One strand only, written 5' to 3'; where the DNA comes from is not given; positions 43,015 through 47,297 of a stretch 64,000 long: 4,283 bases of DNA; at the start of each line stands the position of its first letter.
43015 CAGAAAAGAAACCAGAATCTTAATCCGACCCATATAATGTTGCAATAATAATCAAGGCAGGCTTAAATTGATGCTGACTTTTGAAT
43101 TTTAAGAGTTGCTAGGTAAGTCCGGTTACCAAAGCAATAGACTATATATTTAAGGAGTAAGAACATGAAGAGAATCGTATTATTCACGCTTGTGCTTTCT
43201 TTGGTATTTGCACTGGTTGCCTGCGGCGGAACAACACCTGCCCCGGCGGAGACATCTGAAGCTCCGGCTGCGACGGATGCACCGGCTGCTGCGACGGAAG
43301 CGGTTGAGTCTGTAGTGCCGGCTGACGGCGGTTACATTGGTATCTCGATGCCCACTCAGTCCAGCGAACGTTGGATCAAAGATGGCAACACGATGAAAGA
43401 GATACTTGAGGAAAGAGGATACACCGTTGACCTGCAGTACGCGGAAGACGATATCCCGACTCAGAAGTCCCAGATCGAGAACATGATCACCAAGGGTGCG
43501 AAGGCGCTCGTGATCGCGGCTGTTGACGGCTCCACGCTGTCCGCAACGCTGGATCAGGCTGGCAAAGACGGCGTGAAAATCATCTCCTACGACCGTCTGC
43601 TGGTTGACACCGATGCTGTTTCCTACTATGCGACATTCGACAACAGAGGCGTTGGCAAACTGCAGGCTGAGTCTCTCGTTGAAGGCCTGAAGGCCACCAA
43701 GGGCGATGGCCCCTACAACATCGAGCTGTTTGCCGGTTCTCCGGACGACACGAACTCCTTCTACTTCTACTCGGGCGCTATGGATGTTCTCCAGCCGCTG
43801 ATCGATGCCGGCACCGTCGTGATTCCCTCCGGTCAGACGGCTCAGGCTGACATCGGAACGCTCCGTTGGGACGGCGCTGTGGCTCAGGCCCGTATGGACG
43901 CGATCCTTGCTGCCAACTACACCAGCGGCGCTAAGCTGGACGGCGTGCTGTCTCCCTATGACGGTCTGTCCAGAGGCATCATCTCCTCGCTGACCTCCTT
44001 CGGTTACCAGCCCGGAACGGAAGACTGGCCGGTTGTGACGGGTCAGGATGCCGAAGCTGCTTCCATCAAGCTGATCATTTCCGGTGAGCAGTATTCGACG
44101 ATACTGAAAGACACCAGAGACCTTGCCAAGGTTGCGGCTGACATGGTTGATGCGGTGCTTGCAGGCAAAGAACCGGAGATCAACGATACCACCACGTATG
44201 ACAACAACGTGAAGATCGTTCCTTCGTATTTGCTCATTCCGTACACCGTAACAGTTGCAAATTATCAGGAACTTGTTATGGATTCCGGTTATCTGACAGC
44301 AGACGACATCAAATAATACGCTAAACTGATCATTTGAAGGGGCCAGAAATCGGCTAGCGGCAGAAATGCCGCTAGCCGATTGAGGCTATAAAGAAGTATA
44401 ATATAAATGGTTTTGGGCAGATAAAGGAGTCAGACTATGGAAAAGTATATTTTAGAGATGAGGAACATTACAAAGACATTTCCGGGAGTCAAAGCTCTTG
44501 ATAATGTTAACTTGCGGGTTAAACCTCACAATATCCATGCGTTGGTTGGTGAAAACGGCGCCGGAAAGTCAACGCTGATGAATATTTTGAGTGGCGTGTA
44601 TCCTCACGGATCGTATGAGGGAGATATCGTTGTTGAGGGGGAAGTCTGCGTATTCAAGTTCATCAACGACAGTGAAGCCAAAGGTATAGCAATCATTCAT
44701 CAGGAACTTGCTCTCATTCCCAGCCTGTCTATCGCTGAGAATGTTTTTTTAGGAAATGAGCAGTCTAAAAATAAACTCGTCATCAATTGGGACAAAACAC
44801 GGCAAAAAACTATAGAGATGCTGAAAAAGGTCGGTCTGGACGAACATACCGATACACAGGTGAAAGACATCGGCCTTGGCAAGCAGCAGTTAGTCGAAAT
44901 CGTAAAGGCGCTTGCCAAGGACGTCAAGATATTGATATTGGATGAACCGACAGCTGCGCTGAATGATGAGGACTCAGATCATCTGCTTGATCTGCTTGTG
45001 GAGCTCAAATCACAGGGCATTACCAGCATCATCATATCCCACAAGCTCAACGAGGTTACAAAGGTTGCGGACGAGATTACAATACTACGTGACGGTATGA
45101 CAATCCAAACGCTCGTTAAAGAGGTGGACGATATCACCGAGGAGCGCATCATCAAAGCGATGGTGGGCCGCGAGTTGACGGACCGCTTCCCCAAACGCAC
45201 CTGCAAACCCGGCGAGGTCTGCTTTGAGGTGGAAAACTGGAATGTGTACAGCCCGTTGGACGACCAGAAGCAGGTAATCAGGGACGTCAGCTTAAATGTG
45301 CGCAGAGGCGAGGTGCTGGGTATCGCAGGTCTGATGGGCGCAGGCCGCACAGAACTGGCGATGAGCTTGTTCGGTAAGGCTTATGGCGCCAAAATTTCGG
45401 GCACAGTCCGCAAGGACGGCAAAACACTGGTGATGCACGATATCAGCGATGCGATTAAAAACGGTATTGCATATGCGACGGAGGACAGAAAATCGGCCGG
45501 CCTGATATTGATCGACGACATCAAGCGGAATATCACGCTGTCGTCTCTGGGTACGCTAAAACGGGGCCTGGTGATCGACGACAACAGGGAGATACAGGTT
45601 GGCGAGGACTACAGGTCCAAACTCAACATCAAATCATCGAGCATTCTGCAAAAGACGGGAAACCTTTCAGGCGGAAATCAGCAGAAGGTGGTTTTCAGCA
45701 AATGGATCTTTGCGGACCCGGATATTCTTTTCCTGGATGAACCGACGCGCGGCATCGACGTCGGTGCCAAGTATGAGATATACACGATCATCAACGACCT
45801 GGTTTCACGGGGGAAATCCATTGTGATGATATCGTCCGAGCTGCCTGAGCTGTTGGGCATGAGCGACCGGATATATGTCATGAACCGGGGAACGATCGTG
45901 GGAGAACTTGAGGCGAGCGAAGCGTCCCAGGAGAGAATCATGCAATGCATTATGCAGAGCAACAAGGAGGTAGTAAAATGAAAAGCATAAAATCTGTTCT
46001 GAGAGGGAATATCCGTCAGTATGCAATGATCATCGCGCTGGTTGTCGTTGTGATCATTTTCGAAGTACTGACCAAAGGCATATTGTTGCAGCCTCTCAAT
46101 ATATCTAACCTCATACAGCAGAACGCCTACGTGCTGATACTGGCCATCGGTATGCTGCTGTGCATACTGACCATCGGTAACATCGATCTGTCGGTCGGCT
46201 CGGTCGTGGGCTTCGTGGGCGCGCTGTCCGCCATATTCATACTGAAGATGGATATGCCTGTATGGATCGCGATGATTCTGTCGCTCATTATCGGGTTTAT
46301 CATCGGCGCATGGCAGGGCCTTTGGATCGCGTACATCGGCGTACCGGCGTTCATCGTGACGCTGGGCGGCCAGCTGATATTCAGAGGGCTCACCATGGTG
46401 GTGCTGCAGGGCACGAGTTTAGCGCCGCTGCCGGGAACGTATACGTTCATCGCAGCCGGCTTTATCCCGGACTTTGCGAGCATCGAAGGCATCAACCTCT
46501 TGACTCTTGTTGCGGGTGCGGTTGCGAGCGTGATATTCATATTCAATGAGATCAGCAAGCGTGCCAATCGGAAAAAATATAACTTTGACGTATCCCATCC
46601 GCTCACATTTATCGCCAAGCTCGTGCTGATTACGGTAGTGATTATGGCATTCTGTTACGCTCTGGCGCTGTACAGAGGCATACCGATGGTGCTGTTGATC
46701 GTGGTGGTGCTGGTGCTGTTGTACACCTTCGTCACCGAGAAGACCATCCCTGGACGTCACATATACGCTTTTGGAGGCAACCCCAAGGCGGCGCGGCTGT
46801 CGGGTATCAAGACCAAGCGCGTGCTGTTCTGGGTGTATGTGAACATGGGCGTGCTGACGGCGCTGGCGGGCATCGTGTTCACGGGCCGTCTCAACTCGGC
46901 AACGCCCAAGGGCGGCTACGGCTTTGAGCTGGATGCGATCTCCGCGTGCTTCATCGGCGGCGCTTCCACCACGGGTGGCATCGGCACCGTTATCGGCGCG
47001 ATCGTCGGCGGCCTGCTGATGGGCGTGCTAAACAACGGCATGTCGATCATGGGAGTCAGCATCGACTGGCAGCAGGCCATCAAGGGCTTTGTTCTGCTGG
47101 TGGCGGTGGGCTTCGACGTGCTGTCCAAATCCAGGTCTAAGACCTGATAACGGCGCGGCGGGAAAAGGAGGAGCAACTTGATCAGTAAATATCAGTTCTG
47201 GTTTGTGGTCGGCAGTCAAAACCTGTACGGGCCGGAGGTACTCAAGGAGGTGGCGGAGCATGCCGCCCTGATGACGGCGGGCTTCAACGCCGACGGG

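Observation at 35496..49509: Exact 13-nt repeat of the tmRNA 3' end 14 kb downstream, followed by an orphan terminator: candidate ssrA-integrated composite island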

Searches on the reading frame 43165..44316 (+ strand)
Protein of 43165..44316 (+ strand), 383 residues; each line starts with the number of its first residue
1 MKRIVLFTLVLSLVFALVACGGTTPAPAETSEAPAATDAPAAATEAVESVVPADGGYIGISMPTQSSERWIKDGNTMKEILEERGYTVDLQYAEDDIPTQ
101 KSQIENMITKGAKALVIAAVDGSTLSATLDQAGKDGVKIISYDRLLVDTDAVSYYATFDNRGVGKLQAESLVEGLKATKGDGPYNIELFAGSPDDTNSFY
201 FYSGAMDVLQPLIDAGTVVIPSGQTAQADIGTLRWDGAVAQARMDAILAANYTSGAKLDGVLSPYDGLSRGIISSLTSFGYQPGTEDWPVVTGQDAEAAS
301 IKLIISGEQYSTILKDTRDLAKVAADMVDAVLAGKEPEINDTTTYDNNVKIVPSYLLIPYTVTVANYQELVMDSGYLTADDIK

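Call 7: search_protein_families(library=pfam, proteins=[window:43165-44316:+])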
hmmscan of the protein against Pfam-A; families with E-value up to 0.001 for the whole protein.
window:43165-44316:+ (383 aa): 2 families
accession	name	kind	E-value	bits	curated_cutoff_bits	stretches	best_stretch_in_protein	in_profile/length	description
PF13407.12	Peripla_BP_4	-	1.9e-59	201.7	35.1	1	58-336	1-258/258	Periplasmic binding protein domain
PF00532.27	Peripla_BP_1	-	0.00028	20.9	22.2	1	70-173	16-117/281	Periplasmic binding proteins and sugar binding domain of LacI family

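Call 52: find_homologous_proteins(query=window:43165-44316:+, max_evalue=1e-60)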
Query window:43165-44316:+ (383 aa): 7999 proteins with E <= 1e-60 among 8000 candidates; the best 120 are listed.
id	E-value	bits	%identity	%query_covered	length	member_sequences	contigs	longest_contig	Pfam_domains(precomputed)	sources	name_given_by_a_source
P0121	1.5e-243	825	100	100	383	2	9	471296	PF13407.13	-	-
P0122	4.0e-240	814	99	100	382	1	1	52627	PF13407.13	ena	-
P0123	6.5e-238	807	98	100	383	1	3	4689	PF13407.13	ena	-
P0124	1.6e-232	789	95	100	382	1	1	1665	PF13407.13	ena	-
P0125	3.6e-218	742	89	100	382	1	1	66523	PF13407.13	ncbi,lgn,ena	-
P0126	1.6e-215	733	89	100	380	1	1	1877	PF13407.13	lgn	-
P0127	3.2e-205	699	91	86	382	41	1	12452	PF13407.13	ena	-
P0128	5.2e-205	699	83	100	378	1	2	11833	PF13407.13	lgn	-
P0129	5.2e-205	699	83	100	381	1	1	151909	PF13407.13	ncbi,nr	ncbi:MAG TPA: multiple monosaccharide ABC transporter substrate-binding protein [Clostridia bacteriu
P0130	7.4e-205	698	82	100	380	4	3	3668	PF13407.13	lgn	-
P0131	3.0e-204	696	83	100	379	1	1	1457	PF13407.13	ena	-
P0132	3.8e-204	696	84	100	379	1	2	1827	PF13407.13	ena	-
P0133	1.2e-203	694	82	100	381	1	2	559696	PF13407.13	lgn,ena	-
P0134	1.4e-203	694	83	100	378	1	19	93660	PF13407.13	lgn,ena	-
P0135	1.6e-203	694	84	100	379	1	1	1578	PF13407.13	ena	-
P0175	3.7e-201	686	95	86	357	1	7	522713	PF13407.13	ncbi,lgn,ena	-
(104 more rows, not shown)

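Call 53: find_encoding_contigs(protein=P0122, flank=10000, max_places=4)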
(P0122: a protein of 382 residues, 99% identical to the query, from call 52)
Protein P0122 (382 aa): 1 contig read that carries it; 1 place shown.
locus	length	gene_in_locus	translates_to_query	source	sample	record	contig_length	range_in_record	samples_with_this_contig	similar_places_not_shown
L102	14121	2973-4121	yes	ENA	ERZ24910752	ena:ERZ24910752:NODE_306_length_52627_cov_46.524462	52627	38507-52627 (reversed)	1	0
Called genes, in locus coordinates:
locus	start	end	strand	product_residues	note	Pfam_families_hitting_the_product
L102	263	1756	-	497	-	PF02463:SMC_N (faint), PF00005:ABC_tran, PF13304:AAA_21 (faint), PF00005:ABC_tran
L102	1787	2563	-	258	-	PF08220:HTH_DeoR, PF08279:HTH_11 (weak), PF00455:DeoRC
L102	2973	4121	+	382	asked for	PF13407:Peripla_BP_4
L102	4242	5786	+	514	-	PF00005:ABC_tran, PF09818:ABC_ATPase (faint), PF13304:AAA_21 (faint), PF00005:ABC_tran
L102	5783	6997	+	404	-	PF02653:BPD_transp_2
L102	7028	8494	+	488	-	PF02610:AraA_N, PF24856:AraA_central, PF11762:Arabinose_Iso_C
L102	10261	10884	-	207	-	PF00440:TetR_N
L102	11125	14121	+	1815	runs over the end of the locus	PF03160:Calx-beta, PF20579:LapA (faint), PF03160:Calx-beta, PF16132:DUF4843 (faint), PF03160:Calx-beta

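Call 54: find_encoding_contigs(protein=P0125, flank=10000, max_places=4)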
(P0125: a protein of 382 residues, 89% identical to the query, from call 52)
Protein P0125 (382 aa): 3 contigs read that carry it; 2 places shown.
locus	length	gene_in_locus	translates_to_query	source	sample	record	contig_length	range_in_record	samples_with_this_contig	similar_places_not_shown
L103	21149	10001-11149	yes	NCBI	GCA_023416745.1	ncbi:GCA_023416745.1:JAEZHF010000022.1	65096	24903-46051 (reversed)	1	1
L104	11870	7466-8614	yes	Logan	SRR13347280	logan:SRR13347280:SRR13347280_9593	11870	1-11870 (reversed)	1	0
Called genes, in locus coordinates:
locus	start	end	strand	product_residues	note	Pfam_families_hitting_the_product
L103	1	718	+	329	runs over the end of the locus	PF01261:AP_endonuc_2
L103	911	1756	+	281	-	PF01261:AP_endonuc_2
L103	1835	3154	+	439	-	PF01261:AP_endonuc_2 (weak), PF27526:XylA2_C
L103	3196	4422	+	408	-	PF07690:MFS_1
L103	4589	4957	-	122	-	PF00903:Glyoxalase, PF22677:Ble-like_N (weak)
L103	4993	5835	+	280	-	PF13560:HTH_31, PF17765:MLTR_LBD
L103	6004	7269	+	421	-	PF01522:Polysacc_deac_1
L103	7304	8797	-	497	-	PF02463:SMC_N (faint), PF00005:ABC_tran, PF13304:AAA_21 (faint), PF00005:ABC_tran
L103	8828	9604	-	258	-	PF08220:HTH_DeoR, PF08279:HTH_11 (weak), PF00455:DeoRC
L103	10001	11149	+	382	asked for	PF13407:Peripla_BP_4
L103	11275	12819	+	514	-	PF00005:ABC_tran, PF13304:AAA_21 (faint), PF00005:ABC_tran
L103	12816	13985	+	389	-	PF02653:BPD_transp_2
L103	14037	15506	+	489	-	PF02610:AraA_N, PF24856:AraA_central, PF11762:Arabinose_Iso_C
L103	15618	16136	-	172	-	PF00583:Acetyltransf_1, PF13673:Acetyltransf_10, PF13508:Acetyltransf_7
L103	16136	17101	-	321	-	PF02729:OTCace_N, PF00185:OTCace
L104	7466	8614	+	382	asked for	PF13407:Peripla_BP_4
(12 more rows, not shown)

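Call 67: find_encoding_contigs(protein=P0175, flank=10000, max_places=4)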
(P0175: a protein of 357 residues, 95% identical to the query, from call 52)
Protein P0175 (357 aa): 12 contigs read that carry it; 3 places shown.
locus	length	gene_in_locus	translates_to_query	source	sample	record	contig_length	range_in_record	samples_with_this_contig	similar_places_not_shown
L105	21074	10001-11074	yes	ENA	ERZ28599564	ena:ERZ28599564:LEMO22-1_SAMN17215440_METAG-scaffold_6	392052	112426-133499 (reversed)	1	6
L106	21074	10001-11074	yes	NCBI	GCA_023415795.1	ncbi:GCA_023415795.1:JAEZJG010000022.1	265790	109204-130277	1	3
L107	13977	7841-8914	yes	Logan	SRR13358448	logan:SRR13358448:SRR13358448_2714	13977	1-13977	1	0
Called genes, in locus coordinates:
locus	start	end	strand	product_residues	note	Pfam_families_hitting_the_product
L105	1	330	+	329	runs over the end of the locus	PF01261:AP_endonuc_2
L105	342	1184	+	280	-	PF01261:AP_endonuc_2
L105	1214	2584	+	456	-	PF01261:AP_endonuc_2, PF27526:XylA2_C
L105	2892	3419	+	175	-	PF02040:ArsB (weak), PF03600:CitMHS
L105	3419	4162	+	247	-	PF02040:ArsB, PF03600:CitMHS, PF16980:CitMHS_2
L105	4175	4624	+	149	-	-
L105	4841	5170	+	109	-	PF03551:PadR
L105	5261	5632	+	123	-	PF06304:DUF1048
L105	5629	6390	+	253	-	PF13175:AAA_15 (faint), PF00005:ABC_tran, PF13304:AAA_21 (weak)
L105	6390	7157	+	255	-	PF01061:ABC2_membrane, PF12698:ABC2_membrane_3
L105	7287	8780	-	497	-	PF02463:SMC_N (faint), PF13175:AAA_15 (weak), PF00005:ABC_tran, PF13304:AAA_21 (faint), PF00005:ABC_tran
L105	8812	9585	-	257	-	PF08220:HTH_DeoR, PF08279:HTH_11 (weak), PF00455:DeoRC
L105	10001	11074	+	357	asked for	PF13407:Peripla_BP_4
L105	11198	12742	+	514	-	PF00005:ABC_tran, PF13304:AAA_21 (faint), PF00005:ABC_tran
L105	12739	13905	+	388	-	PF02653:BPD_transp_2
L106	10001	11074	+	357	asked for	PF13407:Peripla_BP_4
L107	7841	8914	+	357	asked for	PF13407:Peripla_BP_4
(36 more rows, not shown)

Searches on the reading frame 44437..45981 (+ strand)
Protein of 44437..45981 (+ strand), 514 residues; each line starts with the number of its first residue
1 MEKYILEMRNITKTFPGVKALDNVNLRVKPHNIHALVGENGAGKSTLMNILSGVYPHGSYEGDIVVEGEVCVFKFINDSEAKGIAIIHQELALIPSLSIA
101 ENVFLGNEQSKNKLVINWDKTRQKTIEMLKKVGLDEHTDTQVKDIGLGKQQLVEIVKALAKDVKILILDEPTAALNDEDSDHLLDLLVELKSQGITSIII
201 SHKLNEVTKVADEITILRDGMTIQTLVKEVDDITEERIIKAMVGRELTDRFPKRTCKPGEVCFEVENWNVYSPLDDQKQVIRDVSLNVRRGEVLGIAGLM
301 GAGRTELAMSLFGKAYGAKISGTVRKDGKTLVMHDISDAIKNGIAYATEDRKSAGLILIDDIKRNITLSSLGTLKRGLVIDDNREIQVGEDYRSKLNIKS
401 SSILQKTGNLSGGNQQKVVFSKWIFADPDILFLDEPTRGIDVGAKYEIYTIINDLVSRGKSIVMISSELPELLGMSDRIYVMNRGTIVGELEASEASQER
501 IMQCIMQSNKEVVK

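Call 7: search_protein_families(library=pfam, proteins=[window:44437-45981:+])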
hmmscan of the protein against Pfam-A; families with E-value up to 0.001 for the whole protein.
window:44437-45981:+ (514 aa): 5 families
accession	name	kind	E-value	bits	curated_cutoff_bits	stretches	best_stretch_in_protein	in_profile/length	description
PF00005.33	ABC_tran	-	5e-47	160.4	25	2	21-173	1-137/137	ABC transporter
PF13304.12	AAA_21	-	4.1e-10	40.7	27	0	33-52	1-20/304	AAA domain, putative AbiEii toxin, Type IV TA system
PF09818.15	ABC_ATPase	-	1.9e-05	24.3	23.2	0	151-213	164-224/283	P-loop domain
PF13555.12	AAA_29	-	0.00011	22.4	27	0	22-48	13-39/61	P-loop containing region of AAA domain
PF02463.25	SMC_N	-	0.00042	20.2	40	0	30-49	22-42/220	RecF/RecN/SMC N terminal domain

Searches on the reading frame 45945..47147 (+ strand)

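Call 7: search_protein_families(library=pfam, proteins=[window:45945-47147:+])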
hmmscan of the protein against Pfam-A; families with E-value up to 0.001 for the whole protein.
window:45945-47147:+ (400 aa): 1 family
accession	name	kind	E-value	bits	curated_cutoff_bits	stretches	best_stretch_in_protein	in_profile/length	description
PF02653.21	BPD_transp_2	-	1.3e-34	120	26.8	1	52-388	1-269/269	Branched-chain amino acid transport system / permease component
